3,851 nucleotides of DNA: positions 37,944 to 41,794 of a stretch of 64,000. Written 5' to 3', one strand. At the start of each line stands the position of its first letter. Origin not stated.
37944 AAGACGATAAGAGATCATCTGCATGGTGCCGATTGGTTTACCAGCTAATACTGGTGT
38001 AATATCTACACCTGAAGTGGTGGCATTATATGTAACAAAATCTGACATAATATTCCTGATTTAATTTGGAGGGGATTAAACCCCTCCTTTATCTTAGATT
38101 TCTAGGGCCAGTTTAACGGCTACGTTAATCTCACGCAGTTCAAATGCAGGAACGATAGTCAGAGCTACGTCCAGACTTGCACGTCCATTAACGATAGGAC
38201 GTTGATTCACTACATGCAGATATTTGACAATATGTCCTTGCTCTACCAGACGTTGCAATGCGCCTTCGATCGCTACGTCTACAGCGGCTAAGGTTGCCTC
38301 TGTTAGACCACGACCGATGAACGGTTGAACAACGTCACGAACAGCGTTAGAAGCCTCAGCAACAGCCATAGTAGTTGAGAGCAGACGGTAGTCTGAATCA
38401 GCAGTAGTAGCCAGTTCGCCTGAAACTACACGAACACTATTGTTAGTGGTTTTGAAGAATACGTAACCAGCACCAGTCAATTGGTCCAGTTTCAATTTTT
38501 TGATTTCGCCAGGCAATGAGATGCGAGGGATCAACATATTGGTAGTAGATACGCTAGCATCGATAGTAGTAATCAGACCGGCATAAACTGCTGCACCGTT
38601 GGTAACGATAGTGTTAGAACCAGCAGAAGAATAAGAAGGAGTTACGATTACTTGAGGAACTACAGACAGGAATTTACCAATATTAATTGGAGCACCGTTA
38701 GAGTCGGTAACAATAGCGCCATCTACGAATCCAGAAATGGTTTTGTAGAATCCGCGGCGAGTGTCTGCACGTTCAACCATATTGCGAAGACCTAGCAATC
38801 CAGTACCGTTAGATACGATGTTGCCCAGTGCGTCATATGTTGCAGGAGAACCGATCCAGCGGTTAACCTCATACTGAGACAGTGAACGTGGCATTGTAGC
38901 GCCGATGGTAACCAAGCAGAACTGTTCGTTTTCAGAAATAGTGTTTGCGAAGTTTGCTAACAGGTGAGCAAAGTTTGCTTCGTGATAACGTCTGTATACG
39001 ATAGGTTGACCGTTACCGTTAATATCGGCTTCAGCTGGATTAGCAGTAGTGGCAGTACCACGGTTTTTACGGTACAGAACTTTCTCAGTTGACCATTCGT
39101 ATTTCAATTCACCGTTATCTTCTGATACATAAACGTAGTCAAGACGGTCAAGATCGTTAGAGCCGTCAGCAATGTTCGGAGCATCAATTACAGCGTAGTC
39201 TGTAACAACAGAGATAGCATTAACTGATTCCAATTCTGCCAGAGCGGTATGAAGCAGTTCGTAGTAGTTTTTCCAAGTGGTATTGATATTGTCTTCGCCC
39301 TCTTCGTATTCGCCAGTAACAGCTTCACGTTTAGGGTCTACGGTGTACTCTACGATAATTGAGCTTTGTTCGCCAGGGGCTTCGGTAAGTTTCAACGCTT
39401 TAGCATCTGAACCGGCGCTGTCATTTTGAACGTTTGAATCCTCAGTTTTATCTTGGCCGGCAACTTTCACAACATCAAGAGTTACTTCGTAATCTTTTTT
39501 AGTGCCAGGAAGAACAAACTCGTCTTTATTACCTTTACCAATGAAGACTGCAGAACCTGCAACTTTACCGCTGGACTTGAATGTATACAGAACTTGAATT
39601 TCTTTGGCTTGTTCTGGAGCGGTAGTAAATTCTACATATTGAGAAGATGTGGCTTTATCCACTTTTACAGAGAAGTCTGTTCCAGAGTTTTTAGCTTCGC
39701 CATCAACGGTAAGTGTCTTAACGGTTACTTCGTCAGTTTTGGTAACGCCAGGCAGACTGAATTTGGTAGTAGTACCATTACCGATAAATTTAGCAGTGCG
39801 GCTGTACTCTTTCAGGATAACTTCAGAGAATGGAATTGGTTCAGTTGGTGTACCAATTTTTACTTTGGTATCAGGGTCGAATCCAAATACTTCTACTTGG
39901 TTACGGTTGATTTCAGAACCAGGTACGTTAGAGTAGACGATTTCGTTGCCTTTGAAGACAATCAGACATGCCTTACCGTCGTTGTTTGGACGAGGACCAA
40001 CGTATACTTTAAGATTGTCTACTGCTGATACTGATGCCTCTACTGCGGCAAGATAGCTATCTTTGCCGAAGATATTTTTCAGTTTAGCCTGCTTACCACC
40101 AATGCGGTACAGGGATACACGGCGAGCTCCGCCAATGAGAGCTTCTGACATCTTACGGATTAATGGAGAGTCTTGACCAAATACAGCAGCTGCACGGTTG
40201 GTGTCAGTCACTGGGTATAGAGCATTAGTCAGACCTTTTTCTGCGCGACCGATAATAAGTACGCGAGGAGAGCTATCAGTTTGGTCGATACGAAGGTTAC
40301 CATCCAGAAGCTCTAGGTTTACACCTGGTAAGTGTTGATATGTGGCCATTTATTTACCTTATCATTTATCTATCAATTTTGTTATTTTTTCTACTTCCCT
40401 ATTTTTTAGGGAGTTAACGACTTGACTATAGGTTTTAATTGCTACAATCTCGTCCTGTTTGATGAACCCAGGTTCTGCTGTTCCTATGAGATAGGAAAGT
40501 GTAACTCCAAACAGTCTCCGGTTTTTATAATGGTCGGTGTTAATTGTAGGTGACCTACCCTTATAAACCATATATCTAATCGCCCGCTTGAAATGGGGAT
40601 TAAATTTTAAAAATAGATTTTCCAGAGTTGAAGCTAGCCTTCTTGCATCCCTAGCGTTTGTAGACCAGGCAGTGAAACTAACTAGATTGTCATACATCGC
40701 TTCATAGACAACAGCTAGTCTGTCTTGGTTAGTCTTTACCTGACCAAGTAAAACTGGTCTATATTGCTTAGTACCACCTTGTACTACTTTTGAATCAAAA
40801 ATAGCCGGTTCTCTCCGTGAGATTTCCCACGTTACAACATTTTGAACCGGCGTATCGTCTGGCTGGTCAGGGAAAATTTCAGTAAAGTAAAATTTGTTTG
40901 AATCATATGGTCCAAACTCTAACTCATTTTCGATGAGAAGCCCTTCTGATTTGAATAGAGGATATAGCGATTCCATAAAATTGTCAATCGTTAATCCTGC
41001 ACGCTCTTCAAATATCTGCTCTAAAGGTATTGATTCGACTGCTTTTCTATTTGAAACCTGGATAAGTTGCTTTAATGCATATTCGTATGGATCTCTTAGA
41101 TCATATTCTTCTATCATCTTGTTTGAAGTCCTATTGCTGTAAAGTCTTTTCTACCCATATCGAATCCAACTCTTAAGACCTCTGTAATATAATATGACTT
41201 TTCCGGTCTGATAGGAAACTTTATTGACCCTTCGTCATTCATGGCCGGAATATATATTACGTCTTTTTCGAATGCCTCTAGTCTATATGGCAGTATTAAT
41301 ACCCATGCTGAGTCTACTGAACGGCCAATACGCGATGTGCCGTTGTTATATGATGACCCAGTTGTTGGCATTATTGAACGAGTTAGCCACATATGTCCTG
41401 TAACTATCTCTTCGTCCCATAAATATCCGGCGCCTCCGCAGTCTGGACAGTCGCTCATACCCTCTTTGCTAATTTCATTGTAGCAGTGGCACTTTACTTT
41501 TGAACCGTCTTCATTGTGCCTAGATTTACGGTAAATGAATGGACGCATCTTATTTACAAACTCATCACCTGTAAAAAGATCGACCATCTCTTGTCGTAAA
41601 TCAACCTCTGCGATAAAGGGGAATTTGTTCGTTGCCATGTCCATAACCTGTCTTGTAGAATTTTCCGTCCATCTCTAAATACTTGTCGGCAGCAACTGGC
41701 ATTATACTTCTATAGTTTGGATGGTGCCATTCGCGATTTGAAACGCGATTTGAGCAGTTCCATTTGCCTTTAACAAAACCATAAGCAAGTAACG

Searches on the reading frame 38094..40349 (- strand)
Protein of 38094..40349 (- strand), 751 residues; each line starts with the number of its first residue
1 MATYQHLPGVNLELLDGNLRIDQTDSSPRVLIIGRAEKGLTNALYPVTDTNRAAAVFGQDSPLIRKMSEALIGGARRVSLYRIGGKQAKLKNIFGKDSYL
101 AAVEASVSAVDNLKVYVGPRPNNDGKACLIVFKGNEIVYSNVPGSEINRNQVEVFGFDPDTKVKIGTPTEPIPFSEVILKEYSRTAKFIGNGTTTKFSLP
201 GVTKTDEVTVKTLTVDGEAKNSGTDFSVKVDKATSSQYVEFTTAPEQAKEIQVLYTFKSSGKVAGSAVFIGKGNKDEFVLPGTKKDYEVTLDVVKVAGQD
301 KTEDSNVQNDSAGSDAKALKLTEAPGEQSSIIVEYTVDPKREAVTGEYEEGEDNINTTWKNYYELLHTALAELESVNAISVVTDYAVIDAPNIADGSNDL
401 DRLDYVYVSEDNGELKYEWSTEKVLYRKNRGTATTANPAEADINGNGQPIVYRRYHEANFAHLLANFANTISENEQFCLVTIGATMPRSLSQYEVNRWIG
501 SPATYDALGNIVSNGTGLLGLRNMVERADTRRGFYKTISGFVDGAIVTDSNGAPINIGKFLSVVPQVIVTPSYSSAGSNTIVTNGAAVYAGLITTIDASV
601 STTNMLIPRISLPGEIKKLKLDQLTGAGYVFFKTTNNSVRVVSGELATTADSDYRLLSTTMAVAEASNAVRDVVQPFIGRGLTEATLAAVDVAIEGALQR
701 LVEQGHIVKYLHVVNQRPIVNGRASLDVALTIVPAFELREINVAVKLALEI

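Call 3: search_protein_families(library=pfam, proteins=[window:38094-40349:-], max_evalue=0.01)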
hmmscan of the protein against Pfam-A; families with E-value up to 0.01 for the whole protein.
window:38094-40349:- (751 aa): 0 families

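Call 4: search_protein_families(library=phrogs, proteins=[window:38094-40349:-], max_evalue=0.001)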
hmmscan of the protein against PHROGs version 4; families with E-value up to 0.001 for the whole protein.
window:38094-40349:- (751 aa): 3 families
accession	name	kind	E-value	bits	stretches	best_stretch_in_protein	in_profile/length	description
phrog_16991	-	tail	8e-64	217.3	2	110-748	174-773/777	tail sheath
phrog_10244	-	tail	5.5e-09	36.7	1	1-82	1-86/431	tail sheath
phrog_907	-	tail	9.1e-05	22.7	0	23-104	18-99/376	tail sheath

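Call 71: search_dna_similar(query=window:38094-40349:-, collection=phages, mode=protein, max_evalue=0.00001, max_rows=15)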
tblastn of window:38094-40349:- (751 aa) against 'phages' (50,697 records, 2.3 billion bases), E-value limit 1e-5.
Records with a match: 8; places in all: 8; records where one place covers at least 80% of the query: 2.
Best place of each record, by identity: <60% 8.
By first word of the organism name: Bacillus 5; Acinetobacter 2; Moorella 1.
By host as written in the record: Acinetobacter baumannii DSM 30007 2; Bacillus thuringiensis 2; Moorella thermoacetica DSM 103132 1; Bacillus australimaris sKR4M-27 1; Bacillus cereus BC102p 1; Bacillus cereus 1.
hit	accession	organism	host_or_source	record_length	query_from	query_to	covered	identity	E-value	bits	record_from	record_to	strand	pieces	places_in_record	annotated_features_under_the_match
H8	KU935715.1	Acinetobacter phage vB_AbaM_ME3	Acinetobacter baumannii DSM 30007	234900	9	748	86%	38.2%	8e-55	365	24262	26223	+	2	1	tail sheath subunit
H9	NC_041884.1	Acinetobacter phage vB_AbaM_ME3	Acinetobacter baumannii DSM 30007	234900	9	748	86%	38.2%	8e-55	365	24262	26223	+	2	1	tail sheath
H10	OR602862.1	Moorella phage MTATph1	Moorella thermoacetica DSM 103132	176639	543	747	27%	31.6%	1e-11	75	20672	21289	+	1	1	tail sheath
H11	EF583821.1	Bacillus phage 0305phi8-36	Bacillus thuringiensis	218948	544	748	27%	29.2%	4e-10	70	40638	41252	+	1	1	ORF139: tail sheath subunit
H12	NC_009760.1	Bacillus phage 0305phi8-36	Bacillus thuringiensis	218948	544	748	27%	29.2%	4e-10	70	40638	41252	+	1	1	ORF139: tail sheath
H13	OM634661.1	Bacillus phage vB_BauM_KLEB27-3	Bacillus australimaris sKR4M-27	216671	578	748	23%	32.0%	1e-7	62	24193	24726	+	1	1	tail sheath protein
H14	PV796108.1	Bacillus phage Edson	Bacillus cereus BC102p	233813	589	747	21%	33.7%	2e-11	74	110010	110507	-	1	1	hypothetical protein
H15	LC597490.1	Bacillus phage vB_BceM_WH1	Bacillus cereus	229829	589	747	21%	33.7%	2e-11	74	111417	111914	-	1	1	phage tail sheath protein_gp102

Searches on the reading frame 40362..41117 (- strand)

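Call 17: search_protein_families(library=phrogs, proteins=[window:40362-41117:-], max_evalue=0.001)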
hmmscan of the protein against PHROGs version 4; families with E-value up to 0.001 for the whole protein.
window:40362-41117:- (251 aa): 1 family
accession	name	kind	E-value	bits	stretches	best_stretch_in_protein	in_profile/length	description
phrog_20284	-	head and packaging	5.9e-09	37.2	1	81-245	69-229/240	virion structural protein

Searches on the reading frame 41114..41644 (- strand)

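Call 17: search_protein_families(library=phrogs, proteins=[window:41114-41644:-], max_evalue=0.001)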
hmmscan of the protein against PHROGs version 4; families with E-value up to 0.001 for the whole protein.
window:41114-41644:- (176 aa): 2 families
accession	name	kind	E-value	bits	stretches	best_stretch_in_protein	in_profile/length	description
phrog_38102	-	head and packaging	0.00015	22.7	1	47-75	26-54/178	virion structural protein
phrog_1004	-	head and packaging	0.00056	20.3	1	31-78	21-68/263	virion structural protein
